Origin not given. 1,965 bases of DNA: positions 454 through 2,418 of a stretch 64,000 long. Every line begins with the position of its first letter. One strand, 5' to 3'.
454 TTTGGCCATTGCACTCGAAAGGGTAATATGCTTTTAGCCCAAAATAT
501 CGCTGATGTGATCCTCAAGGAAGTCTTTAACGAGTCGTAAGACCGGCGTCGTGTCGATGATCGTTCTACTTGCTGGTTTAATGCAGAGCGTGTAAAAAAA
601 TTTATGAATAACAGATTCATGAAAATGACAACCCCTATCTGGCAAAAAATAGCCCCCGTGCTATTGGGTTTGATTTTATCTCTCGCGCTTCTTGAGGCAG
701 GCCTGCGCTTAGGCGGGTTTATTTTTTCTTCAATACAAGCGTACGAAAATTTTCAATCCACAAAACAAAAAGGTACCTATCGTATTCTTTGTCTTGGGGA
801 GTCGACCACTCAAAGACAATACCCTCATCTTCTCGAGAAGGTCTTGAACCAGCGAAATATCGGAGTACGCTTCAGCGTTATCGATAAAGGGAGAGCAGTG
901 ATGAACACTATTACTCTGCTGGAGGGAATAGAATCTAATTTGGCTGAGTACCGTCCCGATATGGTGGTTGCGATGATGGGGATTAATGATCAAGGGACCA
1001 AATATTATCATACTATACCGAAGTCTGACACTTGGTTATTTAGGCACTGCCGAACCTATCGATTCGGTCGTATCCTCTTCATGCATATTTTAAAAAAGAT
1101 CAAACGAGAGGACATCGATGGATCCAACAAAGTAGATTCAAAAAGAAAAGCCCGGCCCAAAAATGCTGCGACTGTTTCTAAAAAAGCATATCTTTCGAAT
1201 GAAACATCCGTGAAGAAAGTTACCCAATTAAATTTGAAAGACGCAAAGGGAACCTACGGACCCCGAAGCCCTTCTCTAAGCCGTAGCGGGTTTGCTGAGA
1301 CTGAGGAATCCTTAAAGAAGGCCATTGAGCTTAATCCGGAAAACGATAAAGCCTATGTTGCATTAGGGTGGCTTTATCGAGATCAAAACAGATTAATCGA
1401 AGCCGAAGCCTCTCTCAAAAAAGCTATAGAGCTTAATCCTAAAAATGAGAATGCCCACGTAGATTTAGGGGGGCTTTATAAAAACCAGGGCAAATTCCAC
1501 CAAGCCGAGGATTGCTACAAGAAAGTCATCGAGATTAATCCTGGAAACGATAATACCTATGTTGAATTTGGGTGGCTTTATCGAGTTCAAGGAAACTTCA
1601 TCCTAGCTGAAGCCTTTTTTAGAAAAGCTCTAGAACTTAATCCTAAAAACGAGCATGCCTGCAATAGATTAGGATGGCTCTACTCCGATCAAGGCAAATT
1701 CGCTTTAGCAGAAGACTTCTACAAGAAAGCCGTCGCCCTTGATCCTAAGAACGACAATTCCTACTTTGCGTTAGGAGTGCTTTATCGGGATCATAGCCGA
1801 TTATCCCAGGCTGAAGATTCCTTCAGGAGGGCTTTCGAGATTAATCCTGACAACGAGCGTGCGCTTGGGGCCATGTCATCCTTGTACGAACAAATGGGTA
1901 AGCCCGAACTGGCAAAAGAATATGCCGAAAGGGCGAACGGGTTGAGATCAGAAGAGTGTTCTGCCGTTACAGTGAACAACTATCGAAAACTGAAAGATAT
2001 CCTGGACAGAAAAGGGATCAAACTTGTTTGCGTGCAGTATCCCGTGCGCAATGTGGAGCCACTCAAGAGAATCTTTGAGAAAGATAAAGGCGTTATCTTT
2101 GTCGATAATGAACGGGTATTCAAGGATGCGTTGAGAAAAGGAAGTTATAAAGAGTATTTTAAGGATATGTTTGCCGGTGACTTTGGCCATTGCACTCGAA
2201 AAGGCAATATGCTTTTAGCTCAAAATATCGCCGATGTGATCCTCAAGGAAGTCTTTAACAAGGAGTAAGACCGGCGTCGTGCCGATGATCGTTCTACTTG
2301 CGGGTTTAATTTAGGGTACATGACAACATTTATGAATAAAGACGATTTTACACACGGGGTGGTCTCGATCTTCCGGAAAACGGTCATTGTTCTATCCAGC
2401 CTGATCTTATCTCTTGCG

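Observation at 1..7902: Tandem array of at least four paralogous membrane-anchored SGNH hydrolases split by a TPR array, followed by a GT-C-like membrane protein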

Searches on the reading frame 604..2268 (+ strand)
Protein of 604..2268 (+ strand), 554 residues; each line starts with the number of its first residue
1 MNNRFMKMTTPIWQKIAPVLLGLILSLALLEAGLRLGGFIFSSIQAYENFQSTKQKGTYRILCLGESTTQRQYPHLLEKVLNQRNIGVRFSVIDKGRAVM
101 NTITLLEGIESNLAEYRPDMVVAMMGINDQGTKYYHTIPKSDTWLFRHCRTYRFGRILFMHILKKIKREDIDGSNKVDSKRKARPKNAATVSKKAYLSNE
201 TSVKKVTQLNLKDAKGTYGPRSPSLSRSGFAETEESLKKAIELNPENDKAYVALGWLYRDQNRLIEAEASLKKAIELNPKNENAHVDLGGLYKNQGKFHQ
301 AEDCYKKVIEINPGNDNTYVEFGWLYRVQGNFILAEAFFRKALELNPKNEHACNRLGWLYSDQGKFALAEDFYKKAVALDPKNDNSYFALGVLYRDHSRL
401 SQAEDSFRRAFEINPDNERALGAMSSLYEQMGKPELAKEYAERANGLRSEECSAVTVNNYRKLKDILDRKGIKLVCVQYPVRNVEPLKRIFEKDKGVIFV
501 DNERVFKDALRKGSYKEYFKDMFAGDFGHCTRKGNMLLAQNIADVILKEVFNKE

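Call 3: search_protein_families(library=pfam, proteins=[window:604-2268:+], max_evalue=0.1)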
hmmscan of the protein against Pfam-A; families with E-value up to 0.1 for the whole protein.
window:604-2268:+ (554 aa): 35 families (the best 25 are shown)
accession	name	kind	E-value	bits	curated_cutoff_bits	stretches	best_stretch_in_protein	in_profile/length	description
PF00515.34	TPR_1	-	5.6e-44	146.7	27.8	5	352-383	3-34/34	Tetratricopeptide repeat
PF13181.12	TPR_8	-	1.3e-42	140.8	25.7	6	249-281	2-34/34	Tetratricopeptide repeat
PF13431.12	TPR_17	-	4.2e-39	130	24.4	5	237-268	2-33/34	Tetratricopeptide repeat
PF07719.23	TPR_2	-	8.9e-38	125.7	27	5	352-383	3-34/34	Tetratricopeptide repeat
PF13414.12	TPR_11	-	1.1e-26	92.6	26.8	4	257-296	3-42/42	TPR repeat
PF14559.12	TPR_19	-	9.4e-26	90.4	25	5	260-315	3-58/68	Tetratricopeptide repeat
PF13424.12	TPR_12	-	4.1e-25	88.2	30.1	4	283-346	4-75/77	Tetratricopeptide repeat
PF13428.12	TPR_14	-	7.2e-21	73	23.5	2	249-289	2-42/44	Tetratricopeptide repeat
PF13432.12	TPR_16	-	2.7e-19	69.7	32.7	3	355-417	2-64/65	Tetratricopeptide repeat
PF13176.12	TPR_7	-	1.4e-18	65.8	27.9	2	352-382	1-33/36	Tetratricopeptide repeat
PF13374.12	TPR_10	-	1.5e-18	66.6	27.5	3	352-379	4-31/42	Tetratricopeptide repeat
PF23914.1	TPR_CcmH_CycH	-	3e-14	53.6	42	2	231-350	33-155/158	Cytochrome c-type biogenesis protein H TPR domain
PF24885.1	TPR_NPHP3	-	1.2e-12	48.2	100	4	248-348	99-215/239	Nephrocystin-3 TPR domain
PF13174.12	TPR_6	-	4.6e-10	39.9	26.3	0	288-314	6-32/33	Tetratricopeptide repeat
PF01239.28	PPTA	-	1e-08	34.8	29.5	1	337-360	6-29/32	Protein prenyltransferase alpha subunit repeat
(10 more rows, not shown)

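Call 4: search_protein_families(library=ncbifam, proteins=[window:604-2268:+], max_evalue=0.1)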
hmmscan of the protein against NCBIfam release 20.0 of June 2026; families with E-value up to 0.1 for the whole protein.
window:604-2268:+ (554 aa): 38 families (the best 25 are shown)
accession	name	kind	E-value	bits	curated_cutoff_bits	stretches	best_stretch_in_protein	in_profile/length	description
TIGR02521.1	type_IV_pilW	equivalog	9.1e-32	110.5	154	4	356-420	37-101/234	type IV pilus biogenesis/stability protein PilW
TIGR02917.1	PEP_TPR_lipo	equivalog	1e-26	93.1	312.2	1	231-442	482-693/899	XrtA/PEP-CTERM system TPR-repeat protein PrsT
NF040959.1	MamA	equivalog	6.7e-26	91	200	2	290-447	45-202/204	magnetosome protein MamA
TIGR00540.1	TPR_hemY_coli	hypoth_equivalog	5.3e-21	74.8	142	3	232-307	310-384/385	heme biosynthesis-associated TPR protein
TIGR00990.1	3a0801s09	subfamily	1.5e-18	66.8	757.25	1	227-449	344-573/615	mitochondrial import receptor subunit TOM70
TIGR03939.1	PGA_TPR_OMP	equivalog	5e-18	64.7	366.65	3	326-450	96-220/800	poly-beta-1,6 N-acetyl-D-glucosamine export porin PgaA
NF033758.1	gliding_GltE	equivalog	1.9e-15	56.8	225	1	184-416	23-254/411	adventurous gliding motility TPR repeat lipoprotein GltE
NF033762.1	social_mot_Tgl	equivalog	4.7e-14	52.3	225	2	234-366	51-186/252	social motility TPR repeat lipoprotein Tgl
NF047371.1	FlcA_CTERM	equivalog_domain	1.9e-13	49.8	300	1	223-450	322-540/646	periplasmic flagellar collar protein FlcA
NF053607.1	CHU_0125_OmpA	equivalog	7.3e-13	47.9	620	2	234-312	39-117/639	CHU_0125 family OmpA-like outer membrane integrity protein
NF008391.2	PRK11189.1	equivalog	2.3e-12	47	250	2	319-460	68-209/297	lipoprotein NlpI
TIGR02552.1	LcrH_SycD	equivalog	5.1e-12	45.7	104.8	2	329-419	31-121/136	SycD/LcrH family type III secretion system chaperone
NF033920.0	C39_PA2778_fam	equivalog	1e-11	44.8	150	3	364-446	170-252/255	PA2778 family cysteine peptidase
NF008520.0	PRK11447.1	equivalog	6.4e-11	40.8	858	2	232-363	287-432/1157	cellulose synthase complex outer membrane protein BcsC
NF007302.0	PRK09782.1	equivalog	2.1e-10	39.3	1223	2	236-296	601-660/990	phage receptor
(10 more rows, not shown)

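Call 8: find_homologous_proteins(query=window:604-2268:+, max_evalue=1e-10)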
Query window:604-2268:+ (554 aa): 1904 proteins with E <= 1e-10 among 8000 candidates; the best 120 are listed.
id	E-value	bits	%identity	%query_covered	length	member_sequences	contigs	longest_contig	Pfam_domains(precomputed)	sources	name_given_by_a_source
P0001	0.0e+0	1262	100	100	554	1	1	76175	PF25063.1,PF13431.13,PF23914.2,PF13414.13,PF04311.21,PF13176.13,PF24885.2,PF13428.13,PF13374.13,PF14559.13,PF24575.2,PF17874.8,PF20431.5,PF00515.35,PF12895.14,PF13424.13,PF21033.5,PF13432.13,PF13181.13,PF01239.29,PF07719.24,PF13174.13,PF10373.16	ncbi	ncbi:MAG: tetratricopeptide repeat protein [Candidatus Omnitrophota bacterium]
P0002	1.0e-281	953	51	83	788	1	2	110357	PF05843.21,PF16068.11,PF25060.1,PF13414.13,PF12569.15,PF13374.13,PF07721.21,PF23231.2,PF24575.2,PF02259.30,PF00515.35,PF13424.13,PF07719.24,PF13174.13,PF25063.1,PF13431.13,PF23914.2,PF25062.2,PF13176.13,PF24885.2,PF13428.13,PF25064.2,PF14559.13,PF13371.13,PF17874.8,PF20431.5,PF12895.14,PF21033.5,PF1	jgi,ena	jgi:tetratricopeptide (TPR) repeat protein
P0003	6.8e-278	941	54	100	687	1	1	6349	PF25060.1,PF13414.13,PF12569.15,PF20092.5,PF13374.13,PF07721.21,PF24575.2,PF02259.30,PF25068.3,PF00515.35,PF13424.13,PF28559.1,PF13429.13,PF07719.24,PF13174.13,PF25063.1,PF13431.13,PF23914.2,PF25062.2,PF20225.5,PF09986.16,PF13176.13,PF24885.2,PF13428.13,PF25064.2,PF14559.13,PF13371.13,PF17874.8,PF20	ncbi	-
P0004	1.3e-273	927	51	79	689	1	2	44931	PF05843.21,PF09976.16,PF25060.1,PF22890.2,PF13414.13,PF12569.15,PF13374.13,PF07721.21,PF23231.2,PF24575.2,PF00515.35,PF13424.13,PF28559.1,PF14938.13,PF13429.13,PF07719.24,PF13174.13,PF25063.1,PF13431.13,PF23914.2,PF25062.2,PF07720.19,PF25058.2,PF13176.13,PF24885.2,PF13428.13,PF25064.2,PF18055.9,PF14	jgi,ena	jgi:tetratricopeptide (TPR) repeat protein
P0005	5.5e-250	849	55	97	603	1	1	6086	PF25060.1,PF13414.13,PF13374.13,PF07721.21,PF24575.2,PF00515.35,PF13424.13,PF13429.13,PF07719.24,PF13174.13,PF25063.1,PF13431.13,PF23914.2,PF25062.2,PF23300.4,PF13176.13,PF24885.2,PF13428.13,PF14559.13,PF13371.13,PF17874.8,PF20431.5,PF12895.14,PF21033.5,PF13432.13,PF13181.13,PF01239.29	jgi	jgi:tetratricopeptide (TPR) repeat protein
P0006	3.2e-246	836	60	99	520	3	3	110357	PF25063.1,PF13431.13,PF23914.2,PF25060.1,PF25062.2,PF13414.13,PF13176.13,PF24885.2,PF13428.13,PF13374.13,PF14559.13,PF17874.8,PF20431.5,PF00515.35,PF12895.14,PF13424.13,PF21033.5,PF13432.13,PF13429.13,PF13181.13,PF01239.29,PF07719.24,PF13174.13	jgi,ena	jgi:Tfp pilus assembly protein PilF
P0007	2.1e-245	834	58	99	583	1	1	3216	PF25063.1,PF13431.13,PF23914.2,PF13414.13,PF13176.13,PF24885.2,PF13428.13,PF13374.13,PF14559.13,PF24575.2,PF13371.13,PF17874.8,PF20431.5,PF00515.35,PF25182.2,PF12895.14,PF13424.13,PF21033.5,PF13432.13,PF13472.13,PF13181.13,PF07719.24,PF13174.13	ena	-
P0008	2.9e-245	833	68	100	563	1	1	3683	PF13414.13,PF04311.21,PF13374.13,PF07721.21,PF24575.2,PF00515.35,PF25182.2,PF13424.13,PF13429.13,PF07719.24,PF13174.13,PF25063.1,PF13431.13,PF23914.2,PF09986.16,PF13176.13,PF24885.2,PF13428.13,PF14559.13,PF17874.8,PF21033.5,PF13432.13,PF13472.13,PF13181.13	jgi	jgi:tetratricopeptide (TPR) repeat protein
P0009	5.3e-243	826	52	97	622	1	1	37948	PF05843.21,PF25060.1,PF13414.13,PF12569.15,PF13374.13,PF07721.21,PF24575.2,PF02259.30,PF00515.35,PF25182.2,PF13424.13,PF13429.13,PF07719.24,PF13174.13,PF25063.1,PF13431.13,PF23914.2,PF25062.2,PF13176.13,PF24885.2,PF13428.13,PF14559.13,PF13371.13,PF17874.8,PF20431.5,PF12895.14,PF21033.5,PF13432.13,PF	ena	-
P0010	2.2e-242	824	47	99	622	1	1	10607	PF05843.21,PF25060.1,PF13414.13,PF21545.4,PF04049.20,PF12569.15,PF13374.13,PF24575.2,PF02259.30,PF11846.15,PF00515.35,PF13424.13,PF13429.13,PF07719.24,PF13174.13,PF25063.1,PF13431.13,PF23914.2,PF25062.2,PF13176.13,PF24885.2,PF13428.13,PF25064.2,PF14559.13,PF13371.13,PF17874.8,PF20431.5,PF12895.14,PF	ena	-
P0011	3.6e-242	823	49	80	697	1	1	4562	PF05843.21,PF25060.1,PF13414.13,PF13374.13,PF07721.21,PF24575.2,PF00515.35,PF25182.2,PF13424.13,PF13429.13,PF07719.24,PF13174.13,PF25063.1,PF13431.13,PF23914.2,PF25062.2,PF07720.19,PF13176.13,PF24885.2,PF13428.13,PF25064.2,PF18055.9,PF14559.13,PF13371.13,PF17874.8,PF20431.5,PF12895.14,PF21033.5,PF13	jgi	jgi:tetratricopeptide (TPR) repeat protein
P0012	5.1e-241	819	54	99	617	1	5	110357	PF25060.1,PF13414.13,PF13374.13,PF24575.2,PF00515.35,PF13424.13,PF07719.24,PF13174.13,PF25063.1,PF13431.13,PF23914.2,PF25062.2,PF13176.13,PF24885.2,PF13428.13,PF25064.2,PF14559.13,PF13371.13,PF17874.8,PF20431.5,PF12895.14,PF21033.5,PF13432.13,PF13181.13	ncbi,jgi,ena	jgi:tetratricopeptide (TPR) repeat protein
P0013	1.0e-240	818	54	75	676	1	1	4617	PF05843.21,PF25060.1,PF13414.13,PF12569.15,PF13374.13,PF00515.35,PF13424.13,PF07719.24,PF13174.13,PF25063.1,PF13431.13,PF23914.2,PF25062.2,PF13176.13,PF24885.2,PF13428.13,PF25064.2,PF14559.13,PF10516.16,PF13371.13,PF17874.8,PF20431.5,PF12895.14,PF21033.5,PF13432.13,PF13181.13,PF01239.29,PF10373.16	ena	-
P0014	1.2e-238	811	49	99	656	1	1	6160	PF05843.21,PF16068.11,PF25060.1,PF13414.13,PF04311.21,PF13374.13,PF24575.2,PF00515.35,PF13424.13,PF07719.24,PF13174.13,PF25063.1,PF13431.13,PF23914.2,PF25062.2,PF13176.13,PF24885.2,PF13428.13,PF14559.13,PF13371.13,PF17874.8,PF12895.14,PF21033.5,PF13432.13,PF13181.13,PF01239.29,PF10373.16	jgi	jgi:tetratricopeptide (TPR) repeat protein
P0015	2.7e-237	807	68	99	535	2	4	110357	PF13414.13,PF04311.21,PF13374.13,PF07721.21,PF24575.2,PF00515.35,PF25182.2,PF13424.13,PF13429.13,PF07719.24,PF13174.13,PF25063.1,PF13431.13,PF23914.2,PF07720.19,PF09986.16,PF13176.13,PF24885.2,PF13428.13,PF14559.13,PF17874.8,PF12895.14,PF21033.5,PF13432.13,PF13472.13,PF13181.13,PF10373.16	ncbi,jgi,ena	jgi:tetratricopeptide (TPR) repeat protein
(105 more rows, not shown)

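Call 13: find_encoding_contigs(protein=P0001, flank=10000, max_places=3)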
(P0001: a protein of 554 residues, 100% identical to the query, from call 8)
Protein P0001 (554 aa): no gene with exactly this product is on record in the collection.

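Call 14: find_encoding_contigs(protein=P0015, flank=10000, max_places=3)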
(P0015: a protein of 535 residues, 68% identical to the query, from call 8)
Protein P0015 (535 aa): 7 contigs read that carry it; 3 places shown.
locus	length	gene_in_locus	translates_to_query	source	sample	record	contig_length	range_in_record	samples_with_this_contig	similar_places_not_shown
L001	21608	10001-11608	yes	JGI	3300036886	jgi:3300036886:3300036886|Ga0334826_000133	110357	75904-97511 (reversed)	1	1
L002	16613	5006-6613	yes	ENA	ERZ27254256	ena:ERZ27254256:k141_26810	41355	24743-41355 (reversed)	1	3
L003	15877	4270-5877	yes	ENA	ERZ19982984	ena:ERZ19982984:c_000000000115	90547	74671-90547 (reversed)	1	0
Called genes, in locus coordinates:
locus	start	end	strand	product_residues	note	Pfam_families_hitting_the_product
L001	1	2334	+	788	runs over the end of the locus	PF00515:TPR_1, PF13414:TPR_11, PF13432:TPR_16, PF13431:TPR_17, PF14559:TPR_19, PF23914:TPR_CcmH_CycH, PF13424:TPR_12, PF00515:TPR_1, +41 more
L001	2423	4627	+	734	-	-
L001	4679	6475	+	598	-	PF25182:NonGDSL (weak), PF13472:Lipase_GDSL_2 (weak), PF13431:TPR_17 (weak), PF23914:TPR_CcmH_CycH (weak), PF13432:TPR_16 (weak), PF00515:TPR_1, PF23914:TPR_CcmH_CycH, PF13432:TPR_16, +27 more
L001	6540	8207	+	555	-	PF25182:NonGDSL (weak), PF13432:TPR_16 (weak), PF00515:TPR_1 (weak), PF13414:TPR_11 (weak), PF17874:TPR_MalT (weak), PF13424:TPR_12 (weak), PF13432:TPR_16 (weak), PF14559:TPR_19 (weak), +14 more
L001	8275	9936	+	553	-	PF13472:Lipase_GDSL_2 (weak), PF13181:TPR_8 (faint), PF23914:TPR_CcmH_CycH, PF13431:TPR_17 (weak), PF13431:TPR_17 (weak), PF14559:TPR_19 (weak), PF00515:TPR_1 (weak), PF14559:TPR_19 (weak), +13 more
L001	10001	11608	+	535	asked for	PF00515:TPR_1, PF13181:TPR_8, PF13424:TPR_12, PF23914:TPR_CcmH_CycH, PF00515:TPR_1, PF13432:TPR_16, PF14559:TPR_19, PF00515:TPR_1, +30 more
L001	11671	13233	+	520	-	PF13432:TPR_16 (weak), PF14559:TPR_19, PF23914:TPR_CcmH_CycH (weak), PF25062:ARM_TT21_N, PF00515:TPR_1 (weak), PF13424:TPR_12 (weak), PF23914:TPR_CcmH_CycH, PF14559:TPR_19, +18 more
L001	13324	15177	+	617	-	PF13432:TPR_16, PF14559:TPR_19, PF17874:TPR_MalT (weak), PF13424:TPR_12 (weak), PF14559:TPR_19, PF00515:TPR_1, PF07719:TPR_2 (weak), PF14559:TPR_19 (weak), +21 more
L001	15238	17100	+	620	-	PF13472:Lipase_GDSL_2 (weak), PF13424:TPR_12, PF13432:TPR_16, PF14559:TPR_19, PF13431:TPR_17, PF00515:TPR_1, PF07719:TPR_2, PF13181:TPR_8, +20 more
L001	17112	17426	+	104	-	PF06865:Ppnp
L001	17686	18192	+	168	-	PF01327:Pep_deformylase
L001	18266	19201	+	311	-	PF00551:Formyl_trans_N, PF02911:Formyl_trans_C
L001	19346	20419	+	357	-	PF00044:Gp_dh_N, PF02800:Gp_dh_C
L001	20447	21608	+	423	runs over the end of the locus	PF00162:PGK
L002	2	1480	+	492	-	?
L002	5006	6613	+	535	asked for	PF00515:TPR_1, PF13181:TPR_8, PF13424:TPR_12, PF23914:TPR_CcmH_CycH, PF00515:TPR_1, PF13432:TPR_16, PF14559:TPR_19, PF00515:TPR_1, +30 more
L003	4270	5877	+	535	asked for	PF00515:TPR_1, PF13181:TPR_8, PF13424:TPR_12, PF23914:TPR_CcmH_CycH, PF00515:TPR_1, PF13432:TPR_16, PF14559:TPR_19, PF00515:TPR_1, +30 more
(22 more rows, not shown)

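Call 16: find_encoding_contigs(protein=P0002, flank=10000, max_places=2)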
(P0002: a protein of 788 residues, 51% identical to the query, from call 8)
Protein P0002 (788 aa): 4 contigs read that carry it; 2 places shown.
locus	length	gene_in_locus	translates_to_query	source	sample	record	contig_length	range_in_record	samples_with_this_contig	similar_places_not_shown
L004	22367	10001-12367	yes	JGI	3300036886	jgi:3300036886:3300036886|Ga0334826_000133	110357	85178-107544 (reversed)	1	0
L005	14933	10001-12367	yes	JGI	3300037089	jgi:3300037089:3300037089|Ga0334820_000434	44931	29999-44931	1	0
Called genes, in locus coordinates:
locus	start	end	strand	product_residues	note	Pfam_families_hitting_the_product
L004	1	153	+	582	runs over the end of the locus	PF23914:TPR_CcmH_CycH, PF14559:TPR_19, PF23914:TPR_CcmH_CycH, PF13432:TPR_16, PF13424:TPR_12, PF00515:TPR_1, PF07719:TPR_2, PF13432:TPR_16, +30 more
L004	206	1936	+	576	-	PF00515:TPR_1 (weak), PF07719:TPR_2 (weak), PF13414:TPR_11 (weak), PF23914:TPR_CcmH_CycH, PF00515:TPR_1 (weak), PF13432:TPR_16, PF13432:TPR_16, PF14559:TPR_19, +27 more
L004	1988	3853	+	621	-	PF23914:TPR_CcmH_CycH, PF14559:TPR_19, PF13432:TPR_16, PF23914:TPR_CcmH_CycH, PF13432:TPR_16, PF00515:TPR_1, PF13432:TPR_16, PF13414:TPR_11, +35 more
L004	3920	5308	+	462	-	PF25182:NonGDSL (weak), PF13472:Lipase_GDSL_2 (weak), PF23914:TPR_CcmH_CycH (weak), PF13414:TPR_11 (weak), PF14559:TPR_19 (weak), PF13431:TPR_17 (weak), PF13432:TPR_16 (weak), PF14559:TPR_19 (weak), +14 more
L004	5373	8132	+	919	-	-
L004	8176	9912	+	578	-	PF23914:TPR_CcmH_CycH, PF24885:TPR_NPHP3 (weak), PF12895:ANAPC3 (weak), PF13432:TPR_16 (weak), PF14559:TPR_19 (weak), PF13424:TPR_12 (weak), PF13432:TPR_16, PF23914:TPR_CcmH_CycH, +21 more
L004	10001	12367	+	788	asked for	PF00515:TPR_1, PF13414:TPR_11, PF13432:TPR_16, PF13431:TPR_17, PF14559:TPR_19, PF23914:TPR_CcmH_CycH, PF13424:TPR_12, PF00515:TPR_1, +41 more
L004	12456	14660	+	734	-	-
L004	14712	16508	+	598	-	PF25182:NonGDSL (weak), PF13472:Lipase_GDSL_2 (weak), PF13431:TPR_17 (weak), PF23914:TPR_CcmH_CycH (weak), PF13432:TPR_16 (weak), PF00515:TPR_1, PF23914:TPR_CcmH_CycH, PF13432:TPR_16, +27 more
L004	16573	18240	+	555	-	PF25182:NonGDSL (weak), PF13432:TPR_16 (weak), PF00515:TPR_1 (weak), PF13414:TPR_11 (weak), PF17874:TPR_MalT (weak), PF13424:TPR_12 (weak), PF13432:TPR_16 (weak), PF14559:TPR_19 (weak), +14 more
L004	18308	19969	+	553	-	PF13472:Lipase_GDSL_2 (weak), PF13181:TPR_8 (faint), PF23914:TPR_CcmH_CycH, PF13431:TPR_17 (weak), PF13431:TPR_17 (weak), PF14559:TPR_19 (weak), PF00515:TPR_1 (weak), PF14559:TPR_19 (weak), +13 more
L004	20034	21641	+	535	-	PF00515:TPR_1, PF13181:TPR_8, PF13424:TPR_12, PF23914:TPR_CcmH_CycH, PF00515:TPR_1, PF13432:TPR_16, PF14559:TPR_19, PF00515:TPR_1, +30 more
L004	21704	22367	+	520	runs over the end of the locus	PF13432:TPR_16 (weak), PF14559:TPR_19, PF23914:TPR_CcmH_CycH (weak), PF25062:ARM_TT21_N, PF00515:TPR_1 (weak), PF13424:TPR_12 (weak), PF23914:TPR_CcmH_CycH, PF14559:TPR_19, +18 more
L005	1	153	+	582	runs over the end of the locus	PF23914:TPR_CcmH_CycH, PF14559:TPR_19, PF23914:TPR_CcmH_CycH, PF13432:TPR_16, PF13424:TPR_12, PF00515:TPR_1, PF07719:TPR_2, PF13432:TPR_16, +30 more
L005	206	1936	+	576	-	PF00515:TPR_1 (weak), PF07719:TPR_2 (weak), PF13414:TPR_11 (weak), PF23914:TPR_CcmH_CycH, PF00515:TPR_1 (weak), PF13432:TPR_16, PF13432:TPR_16, PF14559:TPR_19, +27 more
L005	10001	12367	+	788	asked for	PF00515:TPR_1, PF13414:TPR_11, PF13432:TPR_16, PF13431:TPR_17, PF14559:TPR_19, PF23914:TPR_CcmH_CycH, PF13424:TPR_12, PF00515:TPR_1, +41 more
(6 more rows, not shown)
